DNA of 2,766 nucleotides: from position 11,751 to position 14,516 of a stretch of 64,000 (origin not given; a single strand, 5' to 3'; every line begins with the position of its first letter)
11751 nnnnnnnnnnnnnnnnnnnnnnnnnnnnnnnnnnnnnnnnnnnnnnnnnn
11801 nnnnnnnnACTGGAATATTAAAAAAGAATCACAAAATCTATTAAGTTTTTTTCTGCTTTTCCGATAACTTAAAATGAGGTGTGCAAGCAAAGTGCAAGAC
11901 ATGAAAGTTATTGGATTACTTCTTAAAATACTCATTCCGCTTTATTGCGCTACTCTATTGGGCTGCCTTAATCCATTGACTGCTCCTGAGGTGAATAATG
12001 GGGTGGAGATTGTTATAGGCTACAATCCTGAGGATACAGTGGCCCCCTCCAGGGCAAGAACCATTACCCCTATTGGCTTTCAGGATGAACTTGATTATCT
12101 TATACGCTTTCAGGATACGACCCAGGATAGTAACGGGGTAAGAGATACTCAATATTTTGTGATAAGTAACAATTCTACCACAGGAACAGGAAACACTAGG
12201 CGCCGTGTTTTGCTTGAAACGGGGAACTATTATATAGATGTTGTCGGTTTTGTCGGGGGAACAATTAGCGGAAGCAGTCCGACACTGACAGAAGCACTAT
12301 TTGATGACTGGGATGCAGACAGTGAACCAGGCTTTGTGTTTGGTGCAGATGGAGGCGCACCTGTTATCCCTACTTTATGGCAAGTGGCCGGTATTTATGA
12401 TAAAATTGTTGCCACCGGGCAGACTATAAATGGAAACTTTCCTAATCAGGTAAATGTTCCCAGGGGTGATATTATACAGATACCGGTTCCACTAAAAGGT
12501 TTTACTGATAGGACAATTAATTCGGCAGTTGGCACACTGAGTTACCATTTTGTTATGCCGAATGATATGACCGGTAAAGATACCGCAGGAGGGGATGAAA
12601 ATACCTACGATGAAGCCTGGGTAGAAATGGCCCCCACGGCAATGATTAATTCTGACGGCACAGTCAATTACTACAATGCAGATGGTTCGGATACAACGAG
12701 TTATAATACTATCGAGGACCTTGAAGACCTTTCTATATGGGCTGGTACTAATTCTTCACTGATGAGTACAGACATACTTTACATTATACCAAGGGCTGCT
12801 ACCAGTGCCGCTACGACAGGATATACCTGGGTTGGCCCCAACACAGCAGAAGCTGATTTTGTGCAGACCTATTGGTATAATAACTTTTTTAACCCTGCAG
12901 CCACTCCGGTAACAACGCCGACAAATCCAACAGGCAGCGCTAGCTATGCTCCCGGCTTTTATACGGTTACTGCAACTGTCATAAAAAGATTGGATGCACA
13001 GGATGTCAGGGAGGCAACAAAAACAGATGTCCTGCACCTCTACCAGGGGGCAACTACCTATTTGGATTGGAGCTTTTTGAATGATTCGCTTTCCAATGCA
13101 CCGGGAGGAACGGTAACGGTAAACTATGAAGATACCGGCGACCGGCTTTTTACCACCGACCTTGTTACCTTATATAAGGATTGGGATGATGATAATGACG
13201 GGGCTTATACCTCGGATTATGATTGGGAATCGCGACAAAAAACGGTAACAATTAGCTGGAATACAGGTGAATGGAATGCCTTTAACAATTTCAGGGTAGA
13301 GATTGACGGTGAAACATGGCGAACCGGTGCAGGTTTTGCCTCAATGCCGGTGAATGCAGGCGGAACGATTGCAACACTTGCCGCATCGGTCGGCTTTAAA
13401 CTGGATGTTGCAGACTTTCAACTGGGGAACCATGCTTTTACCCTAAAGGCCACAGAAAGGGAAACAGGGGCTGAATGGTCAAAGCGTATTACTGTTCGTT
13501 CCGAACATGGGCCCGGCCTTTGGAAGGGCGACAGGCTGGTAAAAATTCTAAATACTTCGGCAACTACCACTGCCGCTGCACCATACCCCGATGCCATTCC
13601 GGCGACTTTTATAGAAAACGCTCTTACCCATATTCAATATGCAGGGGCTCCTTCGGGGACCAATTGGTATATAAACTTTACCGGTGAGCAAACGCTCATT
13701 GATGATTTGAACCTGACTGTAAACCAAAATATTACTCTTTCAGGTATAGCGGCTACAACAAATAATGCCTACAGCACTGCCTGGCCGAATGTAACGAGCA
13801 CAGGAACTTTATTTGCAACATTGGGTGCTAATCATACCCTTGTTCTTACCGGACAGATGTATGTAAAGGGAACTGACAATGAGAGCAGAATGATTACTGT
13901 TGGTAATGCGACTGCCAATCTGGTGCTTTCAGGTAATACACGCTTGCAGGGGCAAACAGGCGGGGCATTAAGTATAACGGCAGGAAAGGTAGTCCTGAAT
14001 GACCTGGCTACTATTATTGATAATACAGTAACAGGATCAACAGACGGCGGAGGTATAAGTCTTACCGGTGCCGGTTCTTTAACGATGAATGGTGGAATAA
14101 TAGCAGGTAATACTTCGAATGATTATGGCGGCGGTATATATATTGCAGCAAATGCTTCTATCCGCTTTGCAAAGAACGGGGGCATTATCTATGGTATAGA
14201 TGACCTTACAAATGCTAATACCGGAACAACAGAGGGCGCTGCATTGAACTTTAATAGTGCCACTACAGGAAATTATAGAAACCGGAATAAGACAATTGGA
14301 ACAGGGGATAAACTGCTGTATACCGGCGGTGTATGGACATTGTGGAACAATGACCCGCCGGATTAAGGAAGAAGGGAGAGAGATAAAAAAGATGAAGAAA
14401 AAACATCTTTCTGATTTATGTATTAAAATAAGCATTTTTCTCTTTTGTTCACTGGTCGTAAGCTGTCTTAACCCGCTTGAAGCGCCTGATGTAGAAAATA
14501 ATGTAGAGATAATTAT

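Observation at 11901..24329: Tandem array of five paralogous lipoproteins with a shared N-terminal module and interchangeable C-terminal 'business end'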

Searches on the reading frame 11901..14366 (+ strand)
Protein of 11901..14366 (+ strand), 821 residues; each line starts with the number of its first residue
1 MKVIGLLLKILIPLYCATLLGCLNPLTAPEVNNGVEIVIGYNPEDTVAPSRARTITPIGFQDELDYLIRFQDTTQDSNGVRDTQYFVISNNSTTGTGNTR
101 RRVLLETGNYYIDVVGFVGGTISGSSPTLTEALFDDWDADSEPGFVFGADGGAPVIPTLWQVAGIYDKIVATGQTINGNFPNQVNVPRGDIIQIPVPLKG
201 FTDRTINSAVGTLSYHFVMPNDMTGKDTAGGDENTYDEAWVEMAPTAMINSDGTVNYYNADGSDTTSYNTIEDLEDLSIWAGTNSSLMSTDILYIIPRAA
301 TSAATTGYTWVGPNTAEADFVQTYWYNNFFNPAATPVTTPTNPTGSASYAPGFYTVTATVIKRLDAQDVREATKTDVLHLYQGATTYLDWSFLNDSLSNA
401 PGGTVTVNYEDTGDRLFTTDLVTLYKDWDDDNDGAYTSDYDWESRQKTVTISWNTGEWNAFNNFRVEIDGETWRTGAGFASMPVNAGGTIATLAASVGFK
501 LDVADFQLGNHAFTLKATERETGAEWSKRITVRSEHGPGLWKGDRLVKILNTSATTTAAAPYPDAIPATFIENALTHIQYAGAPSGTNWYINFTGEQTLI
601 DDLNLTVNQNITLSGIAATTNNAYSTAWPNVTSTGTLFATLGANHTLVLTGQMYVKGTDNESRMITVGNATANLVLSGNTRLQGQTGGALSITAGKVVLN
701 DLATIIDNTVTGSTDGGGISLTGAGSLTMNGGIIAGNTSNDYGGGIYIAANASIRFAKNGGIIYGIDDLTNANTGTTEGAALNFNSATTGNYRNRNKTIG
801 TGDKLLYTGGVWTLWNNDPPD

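Call 3: search_protein_families(library=pfam, proteins=[window:11901-14366:+], max_evalue=1)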
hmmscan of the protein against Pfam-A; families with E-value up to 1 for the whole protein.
window:11901-14366:+ (821 aa): 0 families

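Call 4: search_protein_families(library=ncbifam, proteins=[window:11901-14366:+], max_evalue=1)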
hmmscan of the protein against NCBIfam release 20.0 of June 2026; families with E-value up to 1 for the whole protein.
window:11901-14366:+ (821 aa): 0 families

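Call 6: search_solved_structures(query=window:11901-14366:+, max_evalue=10)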
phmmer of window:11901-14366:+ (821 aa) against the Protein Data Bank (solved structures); distinct sequences matched with E-value up to 10: 3.
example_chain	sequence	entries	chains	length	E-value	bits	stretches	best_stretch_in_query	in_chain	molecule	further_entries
1prq_A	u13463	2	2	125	0.05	15.1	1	467-525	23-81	PROFILIN IA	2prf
1acf_A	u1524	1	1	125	0.071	14.6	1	467-527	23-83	PROFILIN I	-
2f6k_A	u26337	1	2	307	1.3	10.3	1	154-218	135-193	metal-dependent hydrolase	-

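Call 8: find_homologous_proteins(query=window:11901-14366:+)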
Query window:11901-14366:+ (821 aa): 3 proteins with E <= 0.001 among 8000 candidates.
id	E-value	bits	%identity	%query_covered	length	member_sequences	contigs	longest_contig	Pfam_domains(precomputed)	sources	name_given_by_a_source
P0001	0.0e+0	1847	100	100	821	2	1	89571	-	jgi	jgi:hypothetical protein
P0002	2.1e-257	875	54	99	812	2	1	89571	-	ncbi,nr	ncbi:MAG: hypothetical protein LBM77_03680 [Spirochaetaceae bacterium]|nr:hypothetical protein [Spir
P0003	1.2e-208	713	49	98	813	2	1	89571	-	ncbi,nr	ncbi:MAG: hypothetical protein LBM77_03685 [Spirochaetaceae bacterium]|nr:hypothetical protein [Spir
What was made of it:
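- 11901..14366 (+): P1, 821-aa lipoprotein: signal and lipobox, N-module, third beta-sandwich, hinge, beta-helix module. The identical protein is in the public collection as P0001 (call 8).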

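Call 24: predict_structure(alignment_id=A1)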
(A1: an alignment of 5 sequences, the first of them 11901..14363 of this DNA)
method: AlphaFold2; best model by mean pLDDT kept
length: 821 residues; sequences in the alignment: 5
mean_pLDDT: 49.6   pTM: 0.46
mean pLDDT of the five models: 49.6, 49.5, 48.5, 47.2, 45.7
residues with pLDDT >= 90: 66; 70-90: 145; 50-70: 88; < 50: 522
segments of 3 or more residues with pLDDT < 50: 1-3, 17-64, 75-79, 90-108, 118-352, 358-376, 382-537, 544-564, 617-626, 817-821
pLDDT, mean of each block of 10 residues (from residue 1): 56 52 27 36 32 36 52 52 52 39 45 49 33 38 35 38 34 29 34 34 34 40 31 28 31 34 37 42 39 25 24 24 25 26 25 48 32 47 45 39 38 29 34 31 34 36 34 27 31 32 25 37 37 44 39 30 55 73 66 78 73 62 51 83 88 83 90 88 91 93 90 82 90 91 85 80 90 82 70 80 81 59 32
secondary structure, 60 per line:
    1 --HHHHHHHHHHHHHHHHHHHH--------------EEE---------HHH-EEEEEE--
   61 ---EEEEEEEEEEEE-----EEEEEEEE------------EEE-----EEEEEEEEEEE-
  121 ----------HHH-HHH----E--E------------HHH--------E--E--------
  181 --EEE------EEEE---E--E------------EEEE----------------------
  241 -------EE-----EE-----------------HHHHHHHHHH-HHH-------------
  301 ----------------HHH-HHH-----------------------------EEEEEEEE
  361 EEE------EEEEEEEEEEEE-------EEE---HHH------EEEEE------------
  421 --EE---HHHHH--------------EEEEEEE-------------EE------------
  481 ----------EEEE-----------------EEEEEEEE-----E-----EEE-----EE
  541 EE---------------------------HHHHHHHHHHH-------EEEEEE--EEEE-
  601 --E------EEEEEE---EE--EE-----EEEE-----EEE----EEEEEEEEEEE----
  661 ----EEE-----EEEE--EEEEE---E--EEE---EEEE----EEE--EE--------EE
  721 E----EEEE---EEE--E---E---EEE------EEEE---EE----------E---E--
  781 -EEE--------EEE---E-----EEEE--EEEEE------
elements in order (helices of 4 or more, strands of 3 or more residues): H3-22 E37-39 E53-58 E64-75 E81-88 E101-103 E109-119 E183-185 E192-195 E215-218 H274-283 E353-363 E370-381 E389-391 E404-408 H428-432 E447-453 E491-494 E512-519 E531-533 E539-542 H570-580 E588-593 E596-599 E610-615 E630-633 E639-641 E646-656 E665-667 E673-676 E679-683 E690-692 E696-699 E704-706 E719-721 E726-729 E733-735 E746-748 E755-758 E782-784 E793-795 E805-808 E811-815
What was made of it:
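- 11901..14366 (+): Structure model in call 24.
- P1 model: C-module pLDDT 80-93 (call 24).
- Tried and rejected: P1 with a 5-sequence alignment failed for the N-terminal 560 aa, with mean pLDDT 49.6 (call 24).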

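Call 27: fold_search(model_id=the predicted structure, library=pdb)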
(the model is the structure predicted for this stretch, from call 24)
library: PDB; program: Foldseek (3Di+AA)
matches with E <= 10: 158; with E <= 0.001: 0
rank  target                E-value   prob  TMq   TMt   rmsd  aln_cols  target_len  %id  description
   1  6k0v_A                2.8e-03  0.44  0.11  0.15  21.2       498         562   11  Catalytic domain of GH87 alpha-1,3-glucanase D1069A in complex with tetrasaccharides (released 2019-12-25)
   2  4u4b                  4.8e-01  0.15  0.13  0.28  18.5       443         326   11  Crystal Structure of Pectate Lyase Pel3 from Pectobacterium carotovorum with one monomer in the A.U. (released 2015-08-05)
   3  4urr_B                7.5e-01  0.09  0.10  0.13  11.7       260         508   12  Tailspike protein of Sf6 bacteriophage bound to Shigella flexneri O- antigen octasaccharide fragment (released 2015-07-15)
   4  2vkx_B                9.1e-01  0.02  0.05  0.12  23.1       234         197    8  Human NCAM, FN3 domains 1 and 2, M610R mutant (released 2008-02-26)
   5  4mxn_B                1.1e+00  0.57  0.16  0.48   5.0       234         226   12  Crystal structure of a putative glycosyl hydrolase (PARMER_00599) from Parabacteroides merdae ATCC 43184 at 1.95 A res (released 2013-10-23)
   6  3sf5_B                1.3e+00  0.02  0.06  0.12  13.8       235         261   10  Crystal Structure of Helicobacter pylori Urease Accessory Protein UreF/H complex (released 2011-11-02)
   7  9b62_E                1.4e+00  0.03  0.04  0.11  46.5       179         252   11  Human RANBP2/RAN(GTP)/RANGAP1-SUMO1/UBC9/CRM1/RAN(GTP) - composite map and model (released 2024-10-16)
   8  8hc1_C                1.4e+00  0.01  0.06  0.12  14.5       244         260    9  CryoEM structure of Helicobacter pylori UreFD/urease complex (released 2023-05-03)
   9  5v7q_D                1.5e+00  0.01  0.04  0.10  23.3       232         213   10  Cryo-EM structure of the large ribosomal subunit from Mycobacterium tuberculosis bound with a potent linezolid analog (released 2017-09-20)
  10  1z87_MODEL_1_A        1.6e+00  0.02  0.04  0.09  24.0       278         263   12  solution structure of the split PH-PDZ Supramodule of alpha-Syntrophin (released 2006-01-24)
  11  8jhh_B                1.6e+00  0.13  0.14  0.15  11.1       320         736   10  Glycoside hydrolase family 55 endo-beta-1,3-glucanase from Microdochium nivale (released 2024-04-03)
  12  8atm_A                1.6e+00  0.08  0.07  0.03   9.6       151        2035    9  Structure of the giant inhibitor of apoptosis, BIRC6 (composite map) (released 2023-03-08)
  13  4hi0_B                1.6e+00  0.02  0.07  0.14  13.2       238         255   10  Crystal Structure of Helicobacter pylori Urease Accessory Protein UreF/H/G complex (released 2013-10-16)
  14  8hcn_D                1.7e+00  0.03  0.07  0.15  15.5       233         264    9  CryoEM Structure of Klebsiella pneumoniae UreD/urease complex (released 2023-05-03)
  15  9cdv_B                1.8e+00  0.10  0.12  0.19  11.9       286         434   12  Crystal Structure of Rhombotarget A (released 2025-07-02)
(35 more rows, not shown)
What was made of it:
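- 13599..14363 (+): C-terminal beta-helix module of P1, with an N-terminal capping helix and the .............RNRNKTI cap. Equivalent regions: P2 16060-16827, P3 18580-19377, P5 23559-24326. Foldseek's top matches for the P1 model are mostly beta-helix proteins, all non-significant (call 27).
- On Right-handed parallel beta-helix repeat (Pfam PF13229 / TIGR03804): In favour: the top Foldseek matches of the P1 model are mostly beta-helix proteins, but E >= 2.8e-3 (call 27).
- Foldseek matches for the beta-helix are weak (best E = 2.8e-3, call 27). The best Foldseek matches of the P1 model include enzymes or depolymerases with this fold: GH87 alpha-1,3-glucanase 6k0v (E = 2.8e-3), pectate lyase Pel3, phage tailspikes, GH55, and PL6 alginate lyase (call 27). 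All structural matches are non-significant, with TM at most 0.48 (call 27).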

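Call 31: search_protein_representatives(alignment_id=A1)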
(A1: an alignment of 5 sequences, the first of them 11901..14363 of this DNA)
Query: 5 sequences, 792 profile positions. Proteins with E-value up to 0.001 (for the whole library): 11696; up to 1e-10: 4663; up to 1e-30: 298. The best 150 are listed.
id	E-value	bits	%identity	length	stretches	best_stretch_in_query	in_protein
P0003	0.0e+00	1277.6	-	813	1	23-792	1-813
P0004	5.6e-262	888.0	-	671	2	285-789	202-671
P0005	2.0e-102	360.3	-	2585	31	664-737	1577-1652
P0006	1.3e-97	344.4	-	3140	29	553-725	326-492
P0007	3.4e-95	336.4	-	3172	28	675-750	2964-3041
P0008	9.6e-94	331.6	-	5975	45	538-750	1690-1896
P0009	1.1e-84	301.6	-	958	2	1-239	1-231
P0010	7.7e-83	295.5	-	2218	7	551-760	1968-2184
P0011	2.2e-79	284.1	-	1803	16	670-760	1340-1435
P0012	3.0e-78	280.3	-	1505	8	549-777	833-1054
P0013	2.0e-77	277.6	-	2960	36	662-761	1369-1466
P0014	1.3e-76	275.0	-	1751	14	605-777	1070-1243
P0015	7.2e-76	272.5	-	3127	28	681-760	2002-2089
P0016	4.3e-75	269.9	-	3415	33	661-736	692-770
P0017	7.4e-75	269.1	-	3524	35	662-729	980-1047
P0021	4.3e-67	243.4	-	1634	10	571-757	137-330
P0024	3.7e-65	237.1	-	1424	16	671-759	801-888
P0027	9.4e-63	229.1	-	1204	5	604-773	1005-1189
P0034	1.5e-57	211.9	-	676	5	547-776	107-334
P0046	6.4e-52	193.3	-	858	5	584-778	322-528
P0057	5.1e-49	183.7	-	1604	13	617-754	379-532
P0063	1.7e-47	178.6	-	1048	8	660-729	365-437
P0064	2.1e-47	178.3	-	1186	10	683-763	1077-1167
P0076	1.3e-45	172.4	-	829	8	523-723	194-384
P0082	4.9e-45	170.5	-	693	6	672-776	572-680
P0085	1.3e-44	169.1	-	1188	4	617-785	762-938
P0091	5.7e-44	167.0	-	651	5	542-776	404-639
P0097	1.0e-42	162.9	-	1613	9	586-762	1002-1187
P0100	1.6e-42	162.2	-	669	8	682-776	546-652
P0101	1.8e-42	162.0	-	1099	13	679-763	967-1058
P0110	7.3e-42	160.0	-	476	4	682-770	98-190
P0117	2.3e-41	158.4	-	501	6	691-777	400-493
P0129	2.5e-40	154.9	-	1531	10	663-763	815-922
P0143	3.0e-39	151.4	-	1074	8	600-739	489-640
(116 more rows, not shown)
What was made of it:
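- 13599..14363 (+): 11,696 profile hits, and all of the best 150 outside this locus have their best match in this module (call 31).
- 11,696 representatives at E <= 1e-3 and 298 at E <= 1e-30 (call 31). The same module is repeated many times, with up to 45 matched stretches, in giant proteins (call 31).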

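Call 32: search_protein_families(library=pfam, proteins=[P0034, P0091, P0110, P0117, P0100, P0082, P0012, P0027, P0046, P0076], max_evalue=0.01)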
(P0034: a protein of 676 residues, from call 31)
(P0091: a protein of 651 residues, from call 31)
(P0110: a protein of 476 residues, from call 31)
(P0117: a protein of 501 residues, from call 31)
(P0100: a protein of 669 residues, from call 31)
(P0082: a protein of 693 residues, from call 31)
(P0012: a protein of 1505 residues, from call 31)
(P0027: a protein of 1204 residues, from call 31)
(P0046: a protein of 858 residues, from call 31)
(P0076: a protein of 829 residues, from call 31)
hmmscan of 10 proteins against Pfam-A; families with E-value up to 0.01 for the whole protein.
P0034 (676 aa): 0 families

P0091 (651 aa): 2 families
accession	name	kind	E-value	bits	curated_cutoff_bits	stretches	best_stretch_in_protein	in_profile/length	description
PF09479.16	Flg_new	-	1.1e-06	29.1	27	1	2-41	25-65/65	Listeria-Bacteroides repeat domain (List_Bact_rpt)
PF23560.1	GBD_Hemicentin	-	0.0013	19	27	0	57-116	5-63/100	Hemicentin galactose-binding domain-like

P0110 (476 aa): 1 family
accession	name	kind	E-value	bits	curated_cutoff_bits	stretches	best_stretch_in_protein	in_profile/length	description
PF13229.12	Beta_helix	-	1.3e-09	38.3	25.9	1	39-145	33-126/158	Right handed beta helix region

P0117 (501 aa): 0 families

P0100 (669 aa): 1 family
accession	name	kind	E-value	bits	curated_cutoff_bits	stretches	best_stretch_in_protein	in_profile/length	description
PF09479.16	Flg_new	-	6.9e-08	32.9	27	2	74-101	36-65/65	Listeria-Bacteroides repeat domain (List_Bact_rpt)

P0082 (693 aa): 1 family
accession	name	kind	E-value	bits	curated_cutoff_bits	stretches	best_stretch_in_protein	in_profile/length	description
PF13229.12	Beta_helix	-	5.2e-19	68.9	25.9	3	93-233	15-151/158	Right handed beta helix region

P0012 (1505 aa): 1 family
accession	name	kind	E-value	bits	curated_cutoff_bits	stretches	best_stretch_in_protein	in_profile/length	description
PF09479.16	Flg_new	-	0.00013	22.5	27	1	177-243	1-64/65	Listeria-Bacteroides repeat domain (List_Bact_rpt)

P0027 (1204 aa): 2 families
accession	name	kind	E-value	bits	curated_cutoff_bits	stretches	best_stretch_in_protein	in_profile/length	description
PF09479.16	Flg_new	-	1.6e-07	31.8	27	1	232-297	1-65/65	Listeria-Bacteroides repeat domain (List_Bact_rpt)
PF04571.19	Lipin_N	-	8.4e-05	23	25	0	803-834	54-85/103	lipin, N-terminal conserved region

P0046 (858 aa): 2 families
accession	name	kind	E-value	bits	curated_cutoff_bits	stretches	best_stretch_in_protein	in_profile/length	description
PF25559.1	DUF7931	-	0.0051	16.9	27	0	407-436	92-121/149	Domain of unknown function (DUF7931)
PF23560.1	GBD_Hemicentin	-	0.0076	16.6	27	0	331-397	6-74/100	Hemicentin galactose-binding domain-like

P0076 (829 aa): 1 family
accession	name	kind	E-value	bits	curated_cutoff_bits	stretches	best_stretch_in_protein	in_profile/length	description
PF09479.16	Flg_new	-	1.2e-17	64.2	27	2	140-203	1-65/65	Listeria-Bacteroides repeat domain (List_Bact_rpt)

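Call 45: find_related_loci(query=A3, collection=genome_contigs, flank=10000)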
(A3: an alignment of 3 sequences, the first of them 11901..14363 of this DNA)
Query A3 (821 aa) in genome_contigs; peptide patterns used: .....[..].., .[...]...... (x = any residue, [..] = any of these).
62 stretches matched a pattern, but none encodes a relative of the query by tblastn (E <= 1e-3).
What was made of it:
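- Tried and rejected: P1-3 motifs found no relative in 185,579 species genomes (call 45).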

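Call 48: find_encoding_contigs(protein=window:11901-14366:+, flank=3000, max_places=5)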
Protein window:11901-14366:+ (821 aa): no gene with exactly this product is on record in the collection.

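Call 49: find_related_loci(query=A3, collection=metagenome_contigs, flank=10000)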
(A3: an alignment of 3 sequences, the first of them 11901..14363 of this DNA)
Query A3 (821 aa) in metagenome_contigs; peptide patterns used: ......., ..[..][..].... (x = any residue, [..] = any of these).
388 stretches matched a pattern, but none encodes a relative of the query by tblastn (E <= 1e-3).
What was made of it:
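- Tried and rejected: P1-3 motifs found none in the JGI metagenomes (call 49).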

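Call 50: search_protein_families(library=ncbifam, proteins=[P0005, P0010, P0021, P0063, P0085, P0034], max_evalue=0.01)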
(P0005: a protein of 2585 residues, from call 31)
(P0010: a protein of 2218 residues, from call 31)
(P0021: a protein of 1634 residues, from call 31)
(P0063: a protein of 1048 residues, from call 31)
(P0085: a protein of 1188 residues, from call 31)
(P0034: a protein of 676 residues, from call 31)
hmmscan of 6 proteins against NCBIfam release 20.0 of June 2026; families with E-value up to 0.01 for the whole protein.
P0005 (2585 aa): 0 families

P0010 (2218 aa): 0 families

P0021 (1634 aa): 0 families

P0063 (1048 aa): 1 family
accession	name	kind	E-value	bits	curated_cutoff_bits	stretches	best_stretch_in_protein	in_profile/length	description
TIGR03804.1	para_beta_helix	repeat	0.0042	16.7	19.45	1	445-466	10-31/44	parallel beta-helix repeat protein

P0085 (1188 aa): 0 families

P0034 (676 aa): 1 family
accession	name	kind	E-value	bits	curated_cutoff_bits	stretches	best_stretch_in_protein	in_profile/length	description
TIGR03804.1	para_beta_helix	repeat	0.0089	15.7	19.45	1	590-614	8-32/44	parallel beta-helix repeat protein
